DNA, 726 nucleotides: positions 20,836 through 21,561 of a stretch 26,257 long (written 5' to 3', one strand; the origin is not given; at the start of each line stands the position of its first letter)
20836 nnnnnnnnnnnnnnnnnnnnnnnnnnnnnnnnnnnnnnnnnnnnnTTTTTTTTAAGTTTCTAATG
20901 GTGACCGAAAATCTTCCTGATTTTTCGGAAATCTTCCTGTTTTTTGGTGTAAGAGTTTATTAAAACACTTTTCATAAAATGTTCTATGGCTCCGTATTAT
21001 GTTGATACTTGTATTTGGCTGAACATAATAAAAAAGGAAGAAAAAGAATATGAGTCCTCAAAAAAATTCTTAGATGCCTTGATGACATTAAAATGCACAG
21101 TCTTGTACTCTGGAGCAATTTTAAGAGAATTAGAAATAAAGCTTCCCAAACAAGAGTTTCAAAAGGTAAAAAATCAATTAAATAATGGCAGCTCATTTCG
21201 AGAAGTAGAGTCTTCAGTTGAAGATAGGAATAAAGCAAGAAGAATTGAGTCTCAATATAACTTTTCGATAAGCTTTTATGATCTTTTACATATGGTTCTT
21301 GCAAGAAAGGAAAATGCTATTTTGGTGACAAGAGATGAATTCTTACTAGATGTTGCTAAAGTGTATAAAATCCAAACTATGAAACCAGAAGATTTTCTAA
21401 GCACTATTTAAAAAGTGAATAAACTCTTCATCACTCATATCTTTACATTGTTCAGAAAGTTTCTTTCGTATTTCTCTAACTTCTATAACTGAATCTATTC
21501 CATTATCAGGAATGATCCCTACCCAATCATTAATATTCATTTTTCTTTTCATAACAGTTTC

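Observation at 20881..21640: Orphan PIN (VapC-like) gene flanked by three copies of a palindromic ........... motif. No canonical upstream antitoxin.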

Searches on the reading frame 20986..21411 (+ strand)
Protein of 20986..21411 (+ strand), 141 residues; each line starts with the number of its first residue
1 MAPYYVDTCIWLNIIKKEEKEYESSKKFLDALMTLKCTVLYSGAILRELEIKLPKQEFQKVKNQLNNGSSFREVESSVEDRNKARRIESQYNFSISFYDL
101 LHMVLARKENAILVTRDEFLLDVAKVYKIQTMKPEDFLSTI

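Call 7: search_protein_families(library=pfam, proteins=[window:20986-21411:+], max_evalue=1)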
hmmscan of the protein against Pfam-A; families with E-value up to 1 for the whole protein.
window:20986-21411:+ (141 aa): 4 families
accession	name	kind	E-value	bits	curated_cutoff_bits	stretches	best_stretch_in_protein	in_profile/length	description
PF01850.27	PIN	-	1e-14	55.6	23.6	1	4-125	1-119/120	PIN domain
PF13470.12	PIN_3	-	6.7e-07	30.6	27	1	6-117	4-113/115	PIN domain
PF16289.11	PIN_12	-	0.026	15.4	32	1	5-84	2-83/172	PIN domain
PF20698.3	PIN-TPR-GreABC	-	0.043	14.5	27.8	1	54-125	68-137/138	PIN domain associated with the TPR-GreAB-C-PIN system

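Call 8: search_protein_families(library=ncbifam, proteins=[window:20986-21411:+], max_evalue=1)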
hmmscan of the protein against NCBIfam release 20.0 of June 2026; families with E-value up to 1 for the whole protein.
window:20986-21411:+ (141 aa): 4 families
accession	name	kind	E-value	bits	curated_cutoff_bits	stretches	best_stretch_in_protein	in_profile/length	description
TIGR00305.1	TIGR00305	equivalog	0.001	19.3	29.15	1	6-122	4-114/115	putative toxin-antitoxin system toxin component, PIN family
NF008013.0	PRK10743.1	equivalog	0.0074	16.4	212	1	36-88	82-135/137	small heat shock chaperone IbpA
NF047959.1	TA_toxin_VapC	equivalog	0.025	14.7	80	1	6-118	3-114/125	type II toxin-antitoxin system VapC family toxin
NF003345.0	PRK04358.1-6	equivalog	0.037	13.5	260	1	96-141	163-208/219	hypothetical protein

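Call 9: find_encoding_contigs(protein=window:20986-21411:+, flank=6000, max_places=10)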
Protein window:20986-21411:+ (141 aa): no gene with exactly this product is on record in the collection.

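Call 11: find_homologous_proteins(query=window:20986-21411:+, max_evalue=0.001)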
Query window:20986-21411:+ (141 aa): 4 proteins with E <= 0.001 among 19 candidates.
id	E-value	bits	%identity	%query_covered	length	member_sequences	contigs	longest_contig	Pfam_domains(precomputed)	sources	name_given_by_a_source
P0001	6.6e-85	300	100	100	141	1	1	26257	PF01850.28,PF13470.13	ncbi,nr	ncbi:MAG: PIN domain-containing protein [bacterium]|nr:PIN domain-containing protein [bacterium]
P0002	6.1e-27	112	45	96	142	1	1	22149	PF01850.28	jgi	jgi:predicted nucleic acid-binding protein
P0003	2.2e-26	110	45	98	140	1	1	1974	PF01850.28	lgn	-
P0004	2.6e-19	88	39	96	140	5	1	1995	PF01850.28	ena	-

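Call 13: find_encoding_contigs(protein=P0002, flank=5000, max_places=5)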
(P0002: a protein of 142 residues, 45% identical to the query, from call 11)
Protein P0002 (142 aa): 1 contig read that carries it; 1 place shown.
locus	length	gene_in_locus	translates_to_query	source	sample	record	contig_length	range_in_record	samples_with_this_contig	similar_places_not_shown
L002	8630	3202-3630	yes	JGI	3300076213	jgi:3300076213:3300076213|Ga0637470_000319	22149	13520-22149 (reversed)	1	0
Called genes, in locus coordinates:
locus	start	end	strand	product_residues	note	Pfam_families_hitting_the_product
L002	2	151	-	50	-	?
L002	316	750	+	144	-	-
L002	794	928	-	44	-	-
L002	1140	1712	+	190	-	-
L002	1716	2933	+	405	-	-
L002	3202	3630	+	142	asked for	PF01850:PIN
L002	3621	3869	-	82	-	PF01402:RHH_1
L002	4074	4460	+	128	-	-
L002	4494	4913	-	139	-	-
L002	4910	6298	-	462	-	-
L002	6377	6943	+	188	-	-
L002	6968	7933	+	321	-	-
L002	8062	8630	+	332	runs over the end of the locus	-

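Call 15: find_encoding_contigs(protein=P0003, flank=5000, max_places=5)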
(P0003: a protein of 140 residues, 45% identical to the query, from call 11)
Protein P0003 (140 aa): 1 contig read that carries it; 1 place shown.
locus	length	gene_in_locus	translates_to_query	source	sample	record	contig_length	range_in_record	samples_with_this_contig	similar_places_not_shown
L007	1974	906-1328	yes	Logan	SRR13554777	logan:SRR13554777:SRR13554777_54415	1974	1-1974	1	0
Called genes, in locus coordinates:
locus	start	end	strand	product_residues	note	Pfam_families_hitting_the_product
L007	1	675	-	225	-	?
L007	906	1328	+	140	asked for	PF01850:PIN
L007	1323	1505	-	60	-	-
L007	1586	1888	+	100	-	PF04014:MazE_antitoxin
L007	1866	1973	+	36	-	?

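Call 16: find_encoding_contigs(protein=P0004, flank=5000, max_places=5)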
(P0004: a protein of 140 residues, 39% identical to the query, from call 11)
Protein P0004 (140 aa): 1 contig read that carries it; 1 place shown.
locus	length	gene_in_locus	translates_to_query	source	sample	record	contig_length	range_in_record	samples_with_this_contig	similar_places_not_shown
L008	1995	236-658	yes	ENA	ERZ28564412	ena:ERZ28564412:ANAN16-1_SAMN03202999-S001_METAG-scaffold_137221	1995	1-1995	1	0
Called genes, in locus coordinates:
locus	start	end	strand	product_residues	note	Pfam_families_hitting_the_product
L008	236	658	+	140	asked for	PF01850:PIN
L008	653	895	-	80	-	PF17723:RHH_8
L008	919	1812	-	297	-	PF13649:Methyltransf_25 (weak)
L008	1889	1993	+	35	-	?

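Call 30: find_related_loci(query=A2, collection=metagenome_contigs, flank=2500)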
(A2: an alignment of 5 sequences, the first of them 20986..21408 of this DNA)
Query A2 (141 aa) in metagenome_contigs; peptide patterns used: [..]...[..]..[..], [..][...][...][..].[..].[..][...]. (x = any residue, [..] = any of these).
271 stretches matched a pattern; 123 encode a relative of the query (tblastn E <= 1e-3); the best 80 are kept; 80 distinct loci.
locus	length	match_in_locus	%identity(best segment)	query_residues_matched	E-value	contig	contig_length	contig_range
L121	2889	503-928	44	4-138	2e-34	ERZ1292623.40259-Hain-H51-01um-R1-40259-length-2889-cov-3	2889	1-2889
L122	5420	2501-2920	43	4-136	3e-34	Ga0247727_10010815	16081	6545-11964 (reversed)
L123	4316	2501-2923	43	4-138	2e-33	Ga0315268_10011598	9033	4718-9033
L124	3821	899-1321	43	4-138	2e-33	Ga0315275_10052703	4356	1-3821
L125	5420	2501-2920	42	4-136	4e-32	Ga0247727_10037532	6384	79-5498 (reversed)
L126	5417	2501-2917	42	1-135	6e-32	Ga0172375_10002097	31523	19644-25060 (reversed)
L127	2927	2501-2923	44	4-137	2e-31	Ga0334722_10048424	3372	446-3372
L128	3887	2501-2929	42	1-138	1e-31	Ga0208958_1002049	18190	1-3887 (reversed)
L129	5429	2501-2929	39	1-138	8e-32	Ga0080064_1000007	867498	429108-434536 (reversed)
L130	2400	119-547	41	1-138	2e-31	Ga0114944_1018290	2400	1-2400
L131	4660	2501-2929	41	1-138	2e-31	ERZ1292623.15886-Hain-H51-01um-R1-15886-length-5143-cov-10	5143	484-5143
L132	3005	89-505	44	4-136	5e-31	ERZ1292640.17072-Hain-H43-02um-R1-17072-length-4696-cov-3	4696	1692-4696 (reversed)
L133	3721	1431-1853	40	4-138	6e-31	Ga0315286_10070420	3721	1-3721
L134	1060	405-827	40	4-138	7e-31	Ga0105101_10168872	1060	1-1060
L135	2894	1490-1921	41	1-138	5e-30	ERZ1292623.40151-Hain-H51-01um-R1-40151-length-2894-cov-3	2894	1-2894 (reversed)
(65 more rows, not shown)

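Call 37: search_solved_structures(query=A2, max_evalue=0.01, show_alignments=2)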
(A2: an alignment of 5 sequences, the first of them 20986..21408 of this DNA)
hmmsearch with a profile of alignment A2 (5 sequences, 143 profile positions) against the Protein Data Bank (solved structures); distinct sequences matched with E-value up to 0.01: 1.
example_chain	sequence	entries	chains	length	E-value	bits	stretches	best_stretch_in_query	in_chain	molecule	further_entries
3ix7_A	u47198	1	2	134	0.0057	20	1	107-137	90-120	Uncharacterized protein TTHA0540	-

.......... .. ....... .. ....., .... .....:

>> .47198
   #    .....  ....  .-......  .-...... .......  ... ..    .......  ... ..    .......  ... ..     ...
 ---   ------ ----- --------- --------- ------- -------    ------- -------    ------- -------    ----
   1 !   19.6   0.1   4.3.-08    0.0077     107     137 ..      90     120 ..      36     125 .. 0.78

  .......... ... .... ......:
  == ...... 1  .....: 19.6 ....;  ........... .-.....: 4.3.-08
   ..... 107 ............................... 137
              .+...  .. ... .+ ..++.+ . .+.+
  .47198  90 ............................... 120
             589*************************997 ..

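Call 48: predict_structure(alignment_id=A3)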
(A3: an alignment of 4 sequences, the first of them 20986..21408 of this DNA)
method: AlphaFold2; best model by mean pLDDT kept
length: 141 residues; sequences in the alignment: 4
mean_pLDDT: 93.3   pTM: 0.86
mean pLDDT of the five models: 93.3, 93.3, 93.2, 92.4, 91.8
residues with pLDDT >= 90: 127; 70-90: 12; 50-70: 2; < 50: 0
segments of 3 or more residues with pLDDT < 50: none
pLDDT, mean of each block of 10 residues (from residue 1): 93 83 91 94 95 95 92 96 96 92 97 95 95 94 85
secondary structure, 60 per line:
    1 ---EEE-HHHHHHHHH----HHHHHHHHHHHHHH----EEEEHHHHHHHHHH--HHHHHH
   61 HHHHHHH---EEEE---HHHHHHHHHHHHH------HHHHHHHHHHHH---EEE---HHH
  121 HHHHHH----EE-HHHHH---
elements in order: E4-6 H8-16 H21-34 E39-42 H43-52 H55-67 E71-74 H78-90 H97-108 E112-114 H118-126 H134-138

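Call 51: fold_search(model_id=the predicted structure, library=pdb)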
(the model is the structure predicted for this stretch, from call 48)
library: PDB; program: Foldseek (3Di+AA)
matches with E <= 10: 610; with E <= 0.001: 59
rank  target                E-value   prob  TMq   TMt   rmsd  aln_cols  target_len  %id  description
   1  2h1c_A                5.5e-06  1.00  0.61  0.62   4.2       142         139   15  Crystal Structure of FitAcB from Neisseria gonorrhoeae (released 2006-09-26)
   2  3zvk_C                1.2e-05  1.00  0.64  0.68   3.8       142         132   25  Crystal structure of VapBC2 from Rickettsia felis bound to a DNA fragment from their promoter (released 2011-12-14)
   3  1ye5_A                1.3e-05  1.00  0.68  0.68   4.0       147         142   18  Crystal structure of hypothetical protein of unknown function from pyrococcus horikoshii OT3 (released 2005-05-17)
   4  3zvk_B                1.3e-05  1.00  0.64  0.67   3.9       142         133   24  Crystal structure of VapBC2 from Rickettsia felis bound to a DNA fragment from their promoter (released 2011-12-14)
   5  1v96_A                1.7e-05  1.00  0.69  0.67   3.6       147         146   21  Crystal structure of hypothetical protein of unknown function from pyrococcus horikoshii OT3 (released 2005-02-01)
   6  5h4g_A                1.8e-05  1.00  0.69  0.68   3.6       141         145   19  Structure of PIN-domain protein (VapC4 toxin) from Pyrococcus horikoshii determined at 1.77 A resolution (released 2016-11-23)
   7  1ye5_B                2.3e-05  1.00  0.70  0.68   3.7       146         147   18  Crystal structure of hypothetical protein of unknown function from pyrococcus horikoshii OT3 (released 2005-05-17)
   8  3zvk_A                2.6e-05  1.00  0.60  0.63   3.3       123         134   27  Crystal structure of VapBC2 from Rickettsia felis bound to a DNA fragment from their promoter (released 2011-12-14)
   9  2bsq_A                2.6e-05  1.00  0.61  0.60   4.3       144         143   12  FitAB bound to DNA (released 2006-08-24)
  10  2bsq_B                3.6e-05  1.00  0.61  0.62   4.3       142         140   13  FitAB bound to DNA (released 2006-08-24)
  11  1y82_B                4.3e-05  1.00  0.66  0.64   4.3       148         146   19  Conserved hypothetical protein Pfu-367848-001 from Pyrococcus furiosus (released 2005-01-25)
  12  5ecw_A                4.6e-05  1.00  0.72  0.76   2.9       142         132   14  Structure of the Shigella flexneri VapC mutant D7A (released 2016-02-17)
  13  5x3t_B                5.2e-05  1.00  0.69  0.70   2.5       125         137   17  VapBC from Mycobacterium tuberculosis (released 2017-06-07)
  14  5h4g_B                5.5e-05  1.00  0.64  0.65   4.2       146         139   19  Structure of PIN-domain protein (VapC4 toxin) from Pyrococcus horikoshii determined at 1.77 A resolution (released 2016-11-23)
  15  6a7v_G                7.5e-05  1.00  0.72  0.73   3.1       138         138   18  Crystal structure of Mycobacterium tuberculosis VapBC11 toxin-antitoxin complex (released 2018-10-10)
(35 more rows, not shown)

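Call 53: find_related_loci(query=A2, collection=viral_contigs, flank=3000)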
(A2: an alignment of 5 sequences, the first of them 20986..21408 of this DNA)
Query A2 (141 aa) in viral_contigs; peptide patterns used: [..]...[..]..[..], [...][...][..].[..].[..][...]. (x = any residue, [..] = any of these).
66 stretches matched a pattern, but none encodes a relative of the query by tblastn (E <= 1e-3).

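Call 78: search_protein_representatives(alignment_id=A3)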
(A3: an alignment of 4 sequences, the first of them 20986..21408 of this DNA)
Query: 4 sequences, 141 profile positions. Proteins with E-value up to 0.001 (for the whole library): 483; up to 1e-10: 180; up to 1e-30: 28. The best 150 are listed.
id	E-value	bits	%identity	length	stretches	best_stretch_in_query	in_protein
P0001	4.8e-58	211.4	-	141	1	1-141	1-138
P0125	2.6e-44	166.9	-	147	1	3-140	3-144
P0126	1.3e-42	161.4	-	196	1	1-128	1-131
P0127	2.6e-42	160.4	-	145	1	3-141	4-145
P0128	9.6e-42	158.6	-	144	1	4-140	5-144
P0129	6.8e-40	152.6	-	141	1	3-140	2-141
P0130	9.3e-40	152.1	-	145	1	3-141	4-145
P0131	6.1e-39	149.5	-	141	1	1-141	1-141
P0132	8.3e-39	149.0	-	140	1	4-141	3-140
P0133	3.3e-38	147.1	-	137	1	3-140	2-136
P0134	1.0e-37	145.5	-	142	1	1-140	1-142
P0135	2.3e-36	141.1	-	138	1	3-140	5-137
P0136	2.7e-35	137.7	-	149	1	3-139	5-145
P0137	5.5e-35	136.7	-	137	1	3-140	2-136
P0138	8.8e-35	136.0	-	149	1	1-141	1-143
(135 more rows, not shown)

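Call 82: search_protein_families(library=padloc, proteins=[window:20986-21411:+, L002:3621-3869:-], max_evalue=0.01)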
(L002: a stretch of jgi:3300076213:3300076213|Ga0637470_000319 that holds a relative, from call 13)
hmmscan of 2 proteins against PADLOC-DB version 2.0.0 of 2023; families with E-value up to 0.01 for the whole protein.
window:20986-21411:+ (141 aa): 0 families

L002:3621-3869:- (82 aa): 0 families

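Call 83: search_protein_families(library=ncbifam, proteins=[L002:3621-3869:-, L008:653-895:-, L121:926-1168:-, L002:3202-3630:+, L121:488-931:+], max_evalue=0.01)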
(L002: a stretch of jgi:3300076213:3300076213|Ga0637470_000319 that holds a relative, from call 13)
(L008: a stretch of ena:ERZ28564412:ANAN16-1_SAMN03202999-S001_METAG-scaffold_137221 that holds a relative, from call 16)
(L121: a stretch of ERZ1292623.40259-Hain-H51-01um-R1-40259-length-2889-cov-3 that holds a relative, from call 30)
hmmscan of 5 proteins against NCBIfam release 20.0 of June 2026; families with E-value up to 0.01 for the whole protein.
L002:3621-3869:- (82 aa): 7 families
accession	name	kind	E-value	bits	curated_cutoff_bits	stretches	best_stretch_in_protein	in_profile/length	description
NF058555.1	TransRegCdrSHalo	equivalog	7.9e-12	45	100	1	3-41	1-39/61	transcriptional regulator CdrS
TIGR02606.1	antidote_CC2985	hypoth_equivalog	1.3e-05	25.1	46.2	1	8-44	4-40/70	type II toxin-antitoxin system ParD family antitoxin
NF003381.0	PRK04460.1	equivalog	2.6e-05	24.4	105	1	6-41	7-42/139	nickel-responsive transcriptional regulator NikR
NF002169.0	PRK01002.1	subfamily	0.00015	21.7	111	1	3-40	4-41/141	nickel responsive regulator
NF002815.0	PRK02967.1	equivalog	0.00023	21.2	83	1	3-43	1-41/139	nickel-responsive transcriptional regulator NikR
TIGR02793.1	nikR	equivalog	0.0018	18.5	175.45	1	7-42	4-39/129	nickel-responsive transcriptional regulator NikR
NF053762.1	aCcr1_fam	equivalog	0.0023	17.8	60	1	9-39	6-35/38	aCcr1 family cell cycle regulator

L008:653-895:- (80 aa): 6 families
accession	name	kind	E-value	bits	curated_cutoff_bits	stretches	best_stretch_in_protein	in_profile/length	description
NF058555.1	TransRegCdrSHalo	equivalog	4.2e-06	26.7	100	1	3-46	1-44/61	transcriptional regulator CdrS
TIGR02606.1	antidote_CC2985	hypoth_equivalog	0.00017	21.6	46.2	1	7-41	3-37/70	type II toxin-antitoxin system ParD family antitoxin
NF002169.0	PRK01002.1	subfamily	0.0011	18.9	111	1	3-42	4-43/141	nickel responsive regulator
NF002815.0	PRK02967.1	equivalog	0.0013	18.8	83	1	3-43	1-41/139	nickel-responsive transcriptional regulator NikR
NF003381.0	PRK04460.1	equivalog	0.0015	18.6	105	1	5-47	6-48/139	nickel-responsive transcriptional regulator NikR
NF001884.0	PRK00630.1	subfamily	0.008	16.3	119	0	8-41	15-48/148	nickel responsive regulator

L121:926-1168:- (80 aa): 5 families
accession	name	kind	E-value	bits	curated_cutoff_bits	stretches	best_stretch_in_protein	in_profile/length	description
NF002169.0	PRK01002.1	subfamily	2.7e-07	30.6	111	1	2-46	3-47/141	nickel responsive regulator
NF058555.1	TransRegCdrSHalo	equivalog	1.3e-05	25.1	100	1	6-48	4-46/61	transcriptional regulator CdrS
TIGR02606.1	antidote_CC2985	hypoth_equivalog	6.6e-05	22.9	46.2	1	7-41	3-37/70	type II toxin-antitoxin system ParD family antitoxin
NF003381.0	PRK04460.1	equivalog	7.8e-05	22.8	105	1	6-48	7-49/139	nickel-responsive transcriptional regulator NikR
NF001884.0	PRK00630.1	subfamily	0.00087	19.4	119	1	7-46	14-53/148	nickel responsive regulator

L002:3202-3630:+ (142 aa): 1 family
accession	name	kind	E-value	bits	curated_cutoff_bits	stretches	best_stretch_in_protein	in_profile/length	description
NF003345.0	PRK04358.1-6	equivalog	0.0065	15.9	260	1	100-140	163-203/219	hypothetical protein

L121:488-931:+ (147 aa): 0 families
